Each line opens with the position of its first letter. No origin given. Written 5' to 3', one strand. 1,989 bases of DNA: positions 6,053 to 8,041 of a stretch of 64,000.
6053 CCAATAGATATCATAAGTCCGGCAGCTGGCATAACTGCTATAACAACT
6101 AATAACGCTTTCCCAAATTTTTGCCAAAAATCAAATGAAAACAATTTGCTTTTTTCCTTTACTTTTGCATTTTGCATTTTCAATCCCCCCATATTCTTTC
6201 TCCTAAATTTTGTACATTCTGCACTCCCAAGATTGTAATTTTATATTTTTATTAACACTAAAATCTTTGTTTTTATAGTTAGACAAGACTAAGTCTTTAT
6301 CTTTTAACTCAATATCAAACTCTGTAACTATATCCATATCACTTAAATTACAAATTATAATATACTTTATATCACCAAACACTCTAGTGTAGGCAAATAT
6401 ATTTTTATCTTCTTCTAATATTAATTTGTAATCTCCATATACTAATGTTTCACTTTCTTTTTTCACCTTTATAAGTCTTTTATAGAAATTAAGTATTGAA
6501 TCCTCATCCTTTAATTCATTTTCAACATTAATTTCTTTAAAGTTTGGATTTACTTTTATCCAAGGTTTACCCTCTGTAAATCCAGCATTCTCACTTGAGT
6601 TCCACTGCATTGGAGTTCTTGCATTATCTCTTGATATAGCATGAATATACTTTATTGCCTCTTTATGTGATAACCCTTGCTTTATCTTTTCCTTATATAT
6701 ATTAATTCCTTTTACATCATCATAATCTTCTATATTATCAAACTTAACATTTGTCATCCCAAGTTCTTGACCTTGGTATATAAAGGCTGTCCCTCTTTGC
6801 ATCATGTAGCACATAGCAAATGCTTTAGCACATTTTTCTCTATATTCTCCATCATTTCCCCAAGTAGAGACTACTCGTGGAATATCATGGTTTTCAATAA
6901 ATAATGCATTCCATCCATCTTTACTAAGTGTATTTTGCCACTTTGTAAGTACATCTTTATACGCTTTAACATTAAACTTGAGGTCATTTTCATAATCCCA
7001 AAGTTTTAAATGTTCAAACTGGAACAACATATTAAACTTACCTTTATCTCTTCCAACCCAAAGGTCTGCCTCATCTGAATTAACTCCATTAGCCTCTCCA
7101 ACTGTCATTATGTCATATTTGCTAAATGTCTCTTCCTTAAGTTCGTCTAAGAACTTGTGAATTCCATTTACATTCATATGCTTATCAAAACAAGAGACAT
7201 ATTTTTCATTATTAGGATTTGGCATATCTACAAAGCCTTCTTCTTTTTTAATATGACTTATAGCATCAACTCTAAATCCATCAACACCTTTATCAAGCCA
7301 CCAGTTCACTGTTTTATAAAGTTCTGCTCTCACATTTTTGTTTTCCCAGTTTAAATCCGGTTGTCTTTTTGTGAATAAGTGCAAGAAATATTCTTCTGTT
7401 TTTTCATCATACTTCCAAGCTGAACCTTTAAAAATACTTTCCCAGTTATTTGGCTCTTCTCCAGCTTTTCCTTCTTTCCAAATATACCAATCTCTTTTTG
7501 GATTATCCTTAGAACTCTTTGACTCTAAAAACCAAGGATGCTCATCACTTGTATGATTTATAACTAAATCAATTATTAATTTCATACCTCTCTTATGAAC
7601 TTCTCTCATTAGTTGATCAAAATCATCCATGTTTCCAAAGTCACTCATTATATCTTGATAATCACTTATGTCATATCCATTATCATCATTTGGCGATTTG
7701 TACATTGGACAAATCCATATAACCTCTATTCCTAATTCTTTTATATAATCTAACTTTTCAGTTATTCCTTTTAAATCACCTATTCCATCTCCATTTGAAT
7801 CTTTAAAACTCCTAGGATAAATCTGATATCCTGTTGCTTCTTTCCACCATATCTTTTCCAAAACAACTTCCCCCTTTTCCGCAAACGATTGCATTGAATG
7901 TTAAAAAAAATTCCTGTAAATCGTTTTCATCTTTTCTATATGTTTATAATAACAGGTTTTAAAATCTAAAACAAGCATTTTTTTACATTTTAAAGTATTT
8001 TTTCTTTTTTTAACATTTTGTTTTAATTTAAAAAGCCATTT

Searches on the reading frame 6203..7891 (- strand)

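Call 108: search_protein_families(library=pfam, proteins=[window:6203-7891:-], max_evalue=0.00001)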
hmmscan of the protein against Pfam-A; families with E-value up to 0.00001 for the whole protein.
window:6203-7891:- (562 aa): 2 families
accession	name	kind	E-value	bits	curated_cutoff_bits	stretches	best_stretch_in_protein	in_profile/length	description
PF00128.31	Alpha-amylase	-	9.4e-162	539.7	22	1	23-486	1-446/446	Alpha amylase, catalytic domain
PF14701.12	hDGE_amylase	-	8.2e-06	25.6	27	0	37-124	18-113/439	Glycogen debranching enzyme, glucanotransferase domain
